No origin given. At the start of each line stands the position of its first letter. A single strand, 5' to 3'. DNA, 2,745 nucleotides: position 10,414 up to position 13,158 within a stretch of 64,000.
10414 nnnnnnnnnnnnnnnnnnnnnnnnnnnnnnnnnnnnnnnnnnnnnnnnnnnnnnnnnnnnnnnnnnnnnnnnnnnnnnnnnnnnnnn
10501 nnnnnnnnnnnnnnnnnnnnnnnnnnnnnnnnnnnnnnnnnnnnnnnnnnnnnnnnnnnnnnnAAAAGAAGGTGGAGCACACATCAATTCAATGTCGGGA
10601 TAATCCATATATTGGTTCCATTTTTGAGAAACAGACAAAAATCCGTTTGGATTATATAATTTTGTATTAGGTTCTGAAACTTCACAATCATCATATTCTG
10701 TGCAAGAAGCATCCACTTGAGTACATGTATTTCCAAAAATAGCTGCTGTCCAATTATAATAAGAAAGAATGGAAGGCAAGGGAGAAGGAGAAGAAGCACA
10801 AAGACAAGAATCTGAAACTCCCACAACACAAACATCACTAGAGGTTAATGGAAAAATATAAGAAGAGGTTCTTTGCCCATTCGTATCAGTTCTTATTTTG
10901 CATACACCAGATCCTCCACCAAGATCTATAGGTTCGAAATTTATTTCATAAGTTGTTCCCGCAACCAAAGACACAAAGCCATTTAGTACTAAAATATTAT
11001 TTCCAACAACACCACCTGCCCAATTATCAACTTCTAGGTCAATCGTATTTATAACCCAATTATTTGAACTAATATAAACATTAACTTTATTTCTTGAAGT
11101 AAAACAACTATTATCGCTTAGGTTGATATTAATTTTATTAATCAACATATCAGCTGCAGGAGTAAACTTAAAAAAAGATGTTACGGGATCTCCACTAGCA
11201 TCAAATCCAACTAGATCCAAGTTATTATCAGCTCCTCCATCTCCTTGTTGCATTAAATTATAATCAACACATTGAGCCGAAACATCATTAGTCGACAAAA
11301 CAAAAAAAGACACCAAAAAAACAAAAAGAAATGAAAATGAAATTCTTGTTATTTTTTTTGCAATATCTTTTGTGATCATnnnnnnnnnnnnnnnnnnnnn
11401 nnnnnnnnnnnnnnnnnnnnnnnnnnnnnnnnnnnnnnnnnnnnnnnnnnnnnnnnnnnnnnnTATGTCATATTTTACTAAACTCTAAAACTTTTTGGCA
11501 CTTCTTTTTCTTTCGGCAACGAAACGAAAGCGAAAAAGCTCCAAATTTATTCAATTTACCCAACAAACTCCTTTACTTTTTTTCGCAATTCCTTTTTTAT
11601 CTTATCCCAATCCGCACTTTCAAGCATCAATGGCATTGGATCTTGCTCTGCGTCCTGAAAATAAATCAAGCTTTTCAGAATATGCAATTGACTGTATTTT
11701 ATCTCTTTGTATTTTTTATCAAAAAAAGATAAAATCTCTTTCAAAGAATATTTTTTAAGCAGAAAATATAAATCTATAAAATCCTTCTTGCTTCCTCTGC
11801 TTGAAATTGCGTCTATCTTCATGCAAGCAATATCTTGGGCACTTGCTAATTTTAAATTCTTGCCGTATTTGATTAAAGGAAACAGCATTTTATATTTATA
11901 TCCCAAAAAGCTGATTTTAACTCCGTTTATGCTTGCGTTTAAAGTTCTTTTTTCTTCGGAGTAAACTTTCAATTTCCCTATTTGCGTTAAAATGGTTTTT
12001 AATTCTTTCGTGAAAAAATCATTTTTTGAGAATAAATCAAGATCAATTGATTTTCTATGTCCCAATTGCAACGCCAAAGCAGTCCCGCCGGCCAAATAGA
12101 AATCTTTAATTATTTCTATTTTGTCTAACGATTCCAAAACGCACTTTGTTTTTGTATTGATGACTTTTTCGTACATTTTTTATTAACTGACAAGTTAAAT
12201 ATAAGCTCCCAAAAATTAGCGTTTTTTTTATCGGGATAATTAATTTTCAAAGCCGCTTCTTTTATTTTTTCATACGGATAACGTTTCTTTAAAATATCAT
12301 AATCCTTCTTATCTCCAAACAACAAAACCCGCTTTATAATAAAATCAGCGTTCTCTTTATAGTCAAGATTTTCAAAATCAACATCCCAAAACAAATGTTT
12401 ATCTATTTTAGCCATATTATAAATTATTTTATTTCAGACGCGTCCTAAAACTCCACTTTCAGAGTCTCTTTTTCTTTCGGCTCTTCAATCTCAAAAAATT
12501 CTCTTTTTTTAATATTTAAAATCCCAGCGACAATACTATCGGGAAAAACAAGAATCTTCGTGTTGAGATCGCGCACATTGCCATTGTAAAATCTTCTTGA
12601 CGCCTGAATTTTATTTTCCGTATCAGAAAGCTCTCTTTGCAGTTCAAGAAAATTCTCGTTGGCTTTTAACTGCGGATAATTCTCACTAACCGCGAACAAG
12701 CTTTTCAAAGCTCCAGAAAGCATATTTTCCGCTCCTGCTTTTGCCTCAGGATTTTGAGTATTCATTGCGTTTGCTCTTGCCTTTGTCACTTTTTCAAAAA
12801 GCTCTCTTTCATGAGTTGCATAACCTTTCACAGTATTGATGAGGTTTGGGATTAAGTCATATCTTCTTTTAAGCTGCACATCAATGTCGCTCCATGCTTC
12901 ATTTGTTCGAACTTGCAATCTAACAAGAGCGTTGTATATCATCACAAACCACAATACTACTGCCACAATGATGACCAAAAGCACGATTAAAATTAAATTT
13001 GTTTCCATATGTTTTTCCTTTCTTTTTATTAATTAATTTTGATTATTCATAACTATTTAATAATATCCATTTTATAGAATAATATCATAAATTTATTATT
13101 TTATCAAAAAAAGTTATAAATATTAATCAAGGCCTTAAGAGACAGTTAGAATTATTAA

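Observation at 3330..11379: Island of three distinct HEXXH metalloproteases interleaved with secreted Ca-binding/Cys-rich surface proteins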

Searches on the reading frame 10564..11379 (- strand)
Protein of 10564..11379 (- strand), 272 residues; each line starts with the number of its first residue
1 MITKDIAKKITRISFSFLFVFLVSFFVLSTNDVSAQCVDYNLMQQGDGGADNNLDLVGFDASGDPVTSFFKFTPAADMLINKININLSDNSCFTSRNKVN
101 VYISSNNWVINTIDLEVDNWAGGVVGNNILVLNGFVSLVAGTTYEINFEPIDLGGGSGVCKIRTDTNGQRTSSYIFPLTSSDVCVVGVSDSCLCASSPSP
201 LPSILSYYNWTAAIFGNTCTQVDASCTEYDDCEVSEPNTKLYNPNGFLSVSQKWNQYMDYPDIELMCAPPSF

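Call 16: search_protein_families(library=pfam, proteins=[window:10564-11379:-], max_evalue=10)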
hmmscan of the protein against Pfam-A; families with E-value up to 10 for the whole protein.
seq(272 aa): 1 family
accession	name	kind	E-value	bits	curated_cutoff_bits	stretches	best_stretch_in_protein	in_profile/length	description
PF15061.11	DUF4538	-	0.3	11.3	27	1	127-151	5-29/57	Domain of unknown function (DUF4538)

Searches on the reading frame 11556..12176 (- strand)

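Call 3: search_protein_families(library=pfam, proteins=[window:11556-12176:-], max_evalue=0.1)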
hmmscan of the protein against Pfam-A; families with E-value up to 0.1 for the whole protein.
window:11556-12176:- (206 aa): 3 families
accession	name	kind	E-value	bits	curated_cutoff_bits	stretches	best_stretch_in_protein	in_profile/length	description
PF08843.17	AbiEii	-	2.3e-17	64.1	22.5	2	23-88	12-81/238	Nucleotidyl transferase AbiEii toxin, Type IV TA system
PF13169.11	Poxvirus_B22R_N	-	0.015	16.3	25.8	1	151-200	13-62/89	Poxvirus B22R protein N-terminal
PF05209.18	MinC_N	-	0.027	15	27.3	0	183-203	13-33/71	Septum formation inhibitor MinC, N-terminal domain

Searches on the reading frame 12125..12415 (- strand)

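Call 3: search_protein_families(library=pfam, proteins=[window:12125-12415:-], max_evalue=0.1)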
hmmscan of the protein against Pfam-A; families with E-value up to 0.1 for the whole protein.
window:12125-12415:- (96 aa): 2 families
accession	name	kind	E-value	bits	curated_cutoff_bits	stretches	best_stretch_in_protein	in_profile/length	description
PF21956.1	DUF6922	-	7.8e-18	64.1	27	1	4-54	1-51/52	Family of unknown function (DUF6922)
PF08353.15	MurT_C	-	0.0039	17.6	25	1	9-60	41-84/110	MurT ligase C-terminal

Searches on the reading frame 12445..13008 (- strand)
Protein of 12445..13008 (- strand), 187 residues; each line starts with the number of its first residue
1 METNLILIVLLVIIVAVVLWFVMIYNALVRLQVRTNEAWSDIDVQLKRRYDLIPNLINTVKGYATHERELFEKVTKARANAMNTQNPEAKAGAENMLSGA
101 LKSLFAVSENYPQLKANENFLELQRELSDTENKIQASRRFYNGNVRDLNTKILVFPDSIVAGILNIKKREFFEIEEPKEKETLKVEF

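Call 4: search_protein_families(library=ncbifam, proteins=[window:12445-13008:-], max_evalue=0.1)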
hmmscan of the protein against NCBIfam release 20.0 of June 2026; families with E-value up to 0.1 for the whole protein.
window:12445-13008:- (187 aa): 1 family
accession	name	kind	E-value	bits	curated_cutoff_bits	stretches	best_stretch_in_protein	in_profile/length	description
NF040966.1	MamQ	equivalog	4.1e-25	88.5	250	2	85-178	100-193/221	magnetosome protein MamQ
